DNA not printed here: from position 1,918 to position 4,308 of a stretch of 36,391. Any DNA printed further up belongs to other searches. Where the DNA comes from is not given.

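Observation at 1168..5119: AT-rich island encoding an unusually compact glycyl radical enzyme, its activase and a divergent AraC regulator, with no pathway partners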

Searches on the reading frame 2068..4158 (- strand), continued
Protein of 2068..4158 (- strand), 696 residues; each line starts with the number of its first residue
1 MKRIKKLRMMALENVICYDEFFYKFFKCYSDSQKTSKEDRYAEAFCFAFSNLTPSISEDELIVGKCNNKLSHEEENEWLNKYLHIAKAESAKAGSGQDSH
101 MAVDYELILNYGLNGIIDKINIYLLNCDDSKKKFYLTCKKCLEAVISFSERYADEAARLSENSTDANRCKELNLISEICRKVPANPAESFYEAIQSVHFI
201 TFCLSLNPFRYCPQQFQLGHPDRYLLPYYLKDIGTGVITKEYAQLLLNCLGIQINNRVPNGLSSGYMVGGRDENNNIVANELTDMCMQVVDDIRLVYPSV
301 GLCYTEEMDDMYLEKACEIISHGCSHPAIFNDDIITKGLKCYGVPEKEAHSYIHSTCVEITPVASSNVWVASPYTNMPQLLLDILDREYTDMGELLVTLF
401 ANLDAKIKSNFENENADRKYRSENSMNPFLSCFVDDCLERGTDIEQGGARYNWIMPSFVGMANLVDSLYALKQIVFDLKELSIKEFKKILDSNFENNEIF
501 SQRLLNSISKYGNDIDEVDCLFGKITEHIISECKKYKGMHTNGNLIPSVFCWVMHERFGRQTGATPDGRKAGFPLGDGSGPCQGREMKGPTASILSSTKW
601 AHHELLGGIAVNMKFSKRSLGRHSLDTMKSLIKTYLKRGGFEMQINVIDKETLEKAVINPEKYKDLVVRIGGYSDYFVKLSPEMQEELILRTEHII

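Call 49: search_protein_families(library=pfam, proteins=[L029:1200-2219:+, L029:7046-8038:+, L029:8971-10005:+, L029:10067-10681:+, L029:10699-11958:+, L029:11963-14425:+, L030:7540-8397:+, L030:6855-7535:+, L030:5566-6843:+, L030:10720-12447:-], max_evalue=0.0001)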
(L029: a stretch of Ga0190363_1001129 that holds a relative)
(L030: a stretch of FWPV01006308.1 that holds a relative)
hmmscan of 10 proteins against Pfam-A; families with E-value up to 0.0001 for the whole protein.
L029:1200-2219:+ (339 aa): 1 family
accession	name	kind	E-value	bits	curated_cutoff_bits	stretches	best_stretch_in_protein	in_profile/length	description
PF04951.18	Peptidase_M55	-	1.1e-61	209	25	1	79-337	1-258/264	D-aminopeptidase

L029:7046-8038:+ (330 aa): 1 family
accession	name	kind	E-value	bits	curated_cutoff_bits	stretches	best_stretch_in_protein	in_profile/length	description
PF03687.19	UPF0164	-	1.8e-08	34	21.4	1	50-175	42-166/325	Uncharacterised protein family (UPF0164)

L029:8971-10005:+ (344 aa): 3 families
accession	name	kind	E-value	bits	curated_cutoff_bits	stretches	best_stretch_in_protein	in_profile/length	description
PF05698.19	Trigger_C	-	4.3e-19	69.6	22.7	1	175-333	1-161/162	Bacterial trigger factor protein (TF) C-terminus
PF00254.34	FKBP_C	-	4.2e-09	37.1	21.1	1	70-152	2-93/94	FKBP-type peptidyl-prolyl cis-trans isomerase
PF05697.18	Trigger_N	-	4.7e-06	27.4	22.2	1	11-57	98-144/144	Bacterial trigger factor protein (TF)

L029:10067-10681:+ (204 aa): 1 family
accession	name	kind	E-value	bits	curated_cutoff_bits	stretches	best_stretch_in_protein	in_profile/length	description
PF00574.28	CLP_protease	-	1.3e-83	279.8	20.2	1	13-192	2-181/182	Clp protease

L029:10699-11958:+ (419 aa): 8 families
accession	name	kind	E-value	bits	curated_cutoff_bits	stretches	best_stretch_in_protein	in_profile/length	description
PF07724.20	AAA_2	-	9.1e-33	114.1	27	1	109-307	2-166/166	AAA domain (Cdc48 subfamily)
PF06689.19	zf-C4_ClpX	-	1.8e-20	72.9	27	1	7-43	2-39/39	ClpX C4-type zinc finger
PF00004.35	AAA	-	3.5e-16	60.3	21.2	1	113-245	1-106/131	ATPase family associated with various cellular activities (AAA)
PF10431.15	ClpB_D2-small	-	1e-09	38.7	21.9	1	313-386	1-70/81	C-terminal, D2-small domain, of ClpB protein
PF07728.20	AAA_5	-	7.8e-07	29.6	22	1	112-189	1-80/139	AAA domain (dynein-related subfamily)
PF13401.12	AAA_22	-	1.4e-05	25.8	27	0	110-161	5-59/130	AAA domain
PF05496.18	RuvB_N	-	2.8e-05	24.4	27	0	71-190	6-99/159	Holliday junction DNA helicase RuvB P-loop domain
PF01078.27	Mg_chelatase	-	8.5e-05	22.5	20.3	0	111-134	23-46/207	Magnesium chelatase, subunit ChlI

L029:11963-14425:+ (820 aa): 6 families
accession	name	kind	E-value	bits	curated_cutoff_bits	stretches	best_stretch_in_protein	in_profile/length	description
PF05362.19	Lon_C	-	1.1e-92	309.7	21.1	1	582-785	2-204/205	Lon protease (S16) C-terminal proteolytic domain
PF02190.22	LON_substr_bdg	-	4.6e-38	131.6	28.7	1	23-213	1-199/200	ATP-dependent protease La (LON) substrate-binding domain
PF00004.35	AAA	-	4.8e-26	92.2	21.2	1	362-499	1-126/131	ATPase family associated with various cellular activities (AAA)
PF22667.2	Lon_lid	-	4.1e-25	87.6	27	1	523-574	1-52/57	Lon protease AAA+ ATPase lid domain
PF13541.12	ChlI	-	7.4e-12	45.7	27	1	625-753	1-121/121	Subunit ChlI of Mg-chelatase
PF07728.20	AAA_5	-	3e-07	31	22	1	362-496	2-139/139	AAA domain (dynein-related subfamily)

L030:7540-8397:+ (285 aa): 2 families
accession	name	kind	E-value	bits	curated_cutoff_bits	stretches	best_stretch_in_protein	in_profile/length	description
PF18075.7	FtsX_ECD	-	3.8e-24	85.5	23.5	1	56-149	3-96/96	FtsX extracellular domain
PF02687.27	FtsX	-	2.8e-11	43.9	25.5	1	168-285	2-118/120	FtsX-like permease C-terminal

L030:6855-7535:+ (226 aa): 3 families
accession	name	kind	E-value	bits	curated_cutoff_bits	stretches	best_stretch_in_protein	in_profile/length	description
PF00005.33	ABC_tran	-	5.3e-36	124.7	25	1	26-173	1-136/137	ABC transporter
PF13304.12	AAA_21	-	1.7e-10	41.9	27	1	148-204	240-299/304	AAA domain, putative AbiEii toxin, Type IV TA system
PF13191.12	AAA_16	-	9.7e-06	26.6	32.6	1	36-67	24-55/167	AAA ATPase domain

L030:5566-6843:+ (425 aa): 2 families
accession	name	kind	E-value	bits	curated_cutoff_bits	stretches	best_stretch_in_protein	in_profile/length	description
PF02614.20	UxaC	-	1.5e-11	44.2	25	1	13-420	24-464/464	Glucuronate isomerase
PF04909.20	Amidohydro_2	-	9.9e-05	22.7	26.4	0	239-311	120-177/289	Amidohydrolase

L030:10720-12447:- (575 aa): 0 families

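Call 74: search_protein_families(library=ncbifam, proteins=[L013:15571-17697:-, L013:14448-15542:-, L024:9137-9982:+, L013:13131-14390:+], max_evalue=0.00001)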
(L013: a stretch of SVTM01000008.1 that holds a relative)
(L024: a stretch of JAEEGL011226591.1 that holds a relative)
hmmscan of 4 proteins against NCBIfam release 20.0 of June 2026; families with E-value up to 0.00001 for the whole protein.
L013:15571-17697:- (708 aa): 13 families
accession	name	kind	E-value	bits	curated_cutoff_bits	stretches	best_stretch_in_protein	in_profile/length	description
TIGR01774.1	PFL2-3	subfamily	4.4e-125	418.8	678.2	1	101-707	152-784/786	formate C-acetyltransferase/glycerol dehydratase family glycyl radical enzyme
NF043068.1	glycl_HYPD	equivalog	1.6e-113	380.3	1100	1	112-707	160-782/784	trans-4-hydroxy-L-proline dehydratase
TIGR04394.1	choline_CutC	equivalog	4e-108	363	1050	1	107-706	160-785/789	choline trimethylamine-lyase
NF048011.1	SfplDhtHpsGDes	equivalog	5.2e-99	332.6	1000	1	104-708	183-820/821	(2S)-3-sulfopropanediol dehydratase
NF048009.1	SfplDhtHpfGKleb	equivalog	4.1e-96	322.9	1000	1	88-706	160-821/824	(2S)-3-sulfopropanediol dehydratase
NF007437.0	PRK09983.1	equivalog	6.2e-96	322.2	1109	1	104-707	154-763/765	formate C-acetyltransferase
NF033715.1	glycyl_HPDL_Lrg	equivalog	4.8e-75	253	1150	2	146-509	275-678/901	4-hydroxyphenylacetate decarboxylase large subunit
NF033718.1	indole_decarb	equivalog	2.5e-72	244.3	1100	2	82-512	192-646/868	indoleacetate decarboxylase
TIGR01255.1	pyr_form_ly_1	equivalog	5.8e-37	127.5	994.2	1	197-708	237-742/744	formate C-acetyltransferase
NF008341.1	PRK11127.1-1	equivalog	1.5e-15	56.9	145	1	656-708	26-78/80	autonomous glycyl radical cofactor GrcA2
NF038360.1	rad_fix_GrcA3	exception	5.4e-15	55.2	158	1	636-708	4-76/78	autonomous glycyl radical cofactor GrcA3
TIGR04365.1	spare_glycyl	equivalog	7.2e-12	45.7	170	1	651-706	67-122/126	autonomous glycyl radical cofactor GrcA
TIGR04040.1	glycyl_YjjI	hypoth_equivalog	2e-06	26.5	498.3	1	215-349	104-229/497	YjjI family glycine radical enzyme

L013:14448-15542:- (364 aa): 21 families
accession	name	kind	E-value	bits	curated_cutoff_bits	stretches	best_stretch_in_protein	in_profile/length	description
TIGR03366.1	HpnZ_proposed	hypoth_equivalog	2.3e-40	138.8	328.1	1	28-345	6-315/315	putative phosphonate catabolism associated alcohol dehydrogenase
TIGR00692.1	tdh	equivalog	3.6e-39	134.7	458.35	1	18-362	14-338/340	L-threonine 3-dehydrogenase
NF007375.0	PRK09880.1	equivalog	6.6e-37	127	469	1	9-354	10-332/344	L-idonate 5-dehydrogenase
NF003808.0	PRK05396.1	equivalog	8.5e-37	126.8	380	1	28-362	26-338/341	L-threonine 3-dehydrogenase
NF041097.1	keto_inos_dh_IolM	equivalog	1.6e-32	112.6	450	1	14-362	39-387/389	scyllo-inosose 3-dehydrogenase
NF006940.0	PRK09422.1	equivalog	1.6e-28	99.6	344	1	4-356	2-326/338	alcohol dehydrogenase AdhP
NF007489.0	PRK10083.1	equivalog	4.3e-27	95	376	1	12-324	9-297/339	Zn-dependent oxidoreductase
NF047908.1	AldhRedAhr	equivalog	1.7e-26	92.9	470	1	7-357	8-327/335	NADPH-dependent aldehyde reductase Ahr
TIGR03989.1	Rxyl_3153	subfamily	2.1e-26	93.1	440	1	2-362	1-368/370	NDMA-dependent alcohol dehydrogenase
NF010344.0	PRK13771.1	subfamily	2.9e-26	92.2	349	1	4-358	2-326/334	putative alcohol dehydrogenase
TIGR03451.1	mycoS_dep_FDH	equivalog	4.1e-26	91.6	512.9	1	24-360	23-354/358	S-(hydroxymethyl)mycothiol dehydrogenase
NF041172.1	AcrlCoa_red_Thmprot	equivalog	3.6e-23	82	500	1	4-363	2-332/334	acryloyl-CoA reductase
TIGR02818.1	adh_III_F_hyde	equivalog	5.1e-21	75.1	543.95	1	2-362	1-366/368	S-(hydroxymethyl)glutathione dehydrogenase/class III alcohol dehydrogenase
NF007642.0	PRK10309.1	equivalog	1.4e-18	67.2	550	1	32-278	30-255/347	galactitol-1-phosphate 5-dehydrogenase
TIGR03201.1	dearomat_had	equivalog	5.8e-18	65.1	338.65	1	18-357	14-341/349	6-hydroxycyclohex-1-ene-1-carbonyl-CoA dehydrogenase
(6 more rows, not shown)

L024:9137-9982:+ (281 aa): 0 families

L013:13131-14390:+ (419 aa): 0 families

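Call 78: search_protein_families(library=pfam, proteins=[L020:11216-12085:+, L020:12100-14064:+, L020:10293-11114:-, L020:9271-9909:+, L020:14734-16035:+], max_evalue=0.0001)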
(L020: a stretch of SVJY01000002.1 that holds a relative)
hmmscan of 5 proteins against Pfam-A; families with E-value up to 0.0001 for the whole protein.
L020:11216-12085:+ (289 aa): 1 family
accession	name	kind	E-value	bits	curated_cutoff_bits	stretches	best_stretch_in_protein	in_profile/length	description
PF00892.27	EamA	-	4.4e-09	37.2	28.2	1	147-288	4-133/135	EamA-like transporter family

L020:12100-14064:+ (654 aa): 2 families
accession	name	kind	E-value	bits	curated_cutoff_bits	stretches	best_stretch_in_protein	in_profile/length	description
PF02065.24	Melibiase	-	1.3e-28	100.5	27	1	249-474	38-261/347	Melibiase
PF01055.32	Glyco_hydro_31_2nd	-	5e-05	23.2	23.5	1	260-410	17-161/328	Glycosyl hydrolases family 31 TIM-barrel domain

L020:10293-11114:- (273 aa): 4 families
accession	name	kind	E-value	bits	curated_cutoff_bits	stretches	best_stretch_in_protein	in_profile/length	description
PF12833.13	HTH_18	-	2e-22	79.7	33.6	1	191-268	1-79/80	Helix-turn-helix domain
PF00165.29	HTH_AraC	-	1.1e-13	51.4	26.6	1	233-266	8-40/42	Bacterial regulatory helix-turn-helix proteins, AraC family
PF02311.25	AraC_binding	-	4e-09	36.7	21.1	1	35-131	18-114/135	AraC-like ligand binding domain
PF07883.17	Cupin_2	-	2.8e-05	24.2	27.2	1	34-84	12-62/70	Cupin domain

L020:9271-9909:+ (212 aa): 2 families
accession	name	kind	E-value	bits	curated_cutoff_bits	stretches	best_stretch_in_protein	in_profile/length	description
PF00132.30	Hexapep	-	1.4e-16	59.8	27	1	117-150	1-34/36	Bacterial transferase hexapeptide (six repeats)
PF14602.12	Hexapep_2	-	3e-09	36.9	27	1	119-151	3-33/34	Hexapeptide repeat of succinyl-transferase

L020:14734-16035:+ (433 aa): 1 family
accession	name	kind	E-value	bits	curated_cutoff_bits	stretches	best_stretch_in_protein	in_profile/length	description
PF00999.27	Na_H_Exchanger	-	1.1e-33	117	26.2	1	9-403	3-373/375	Sodium/hydrogen exchanger, transmembrane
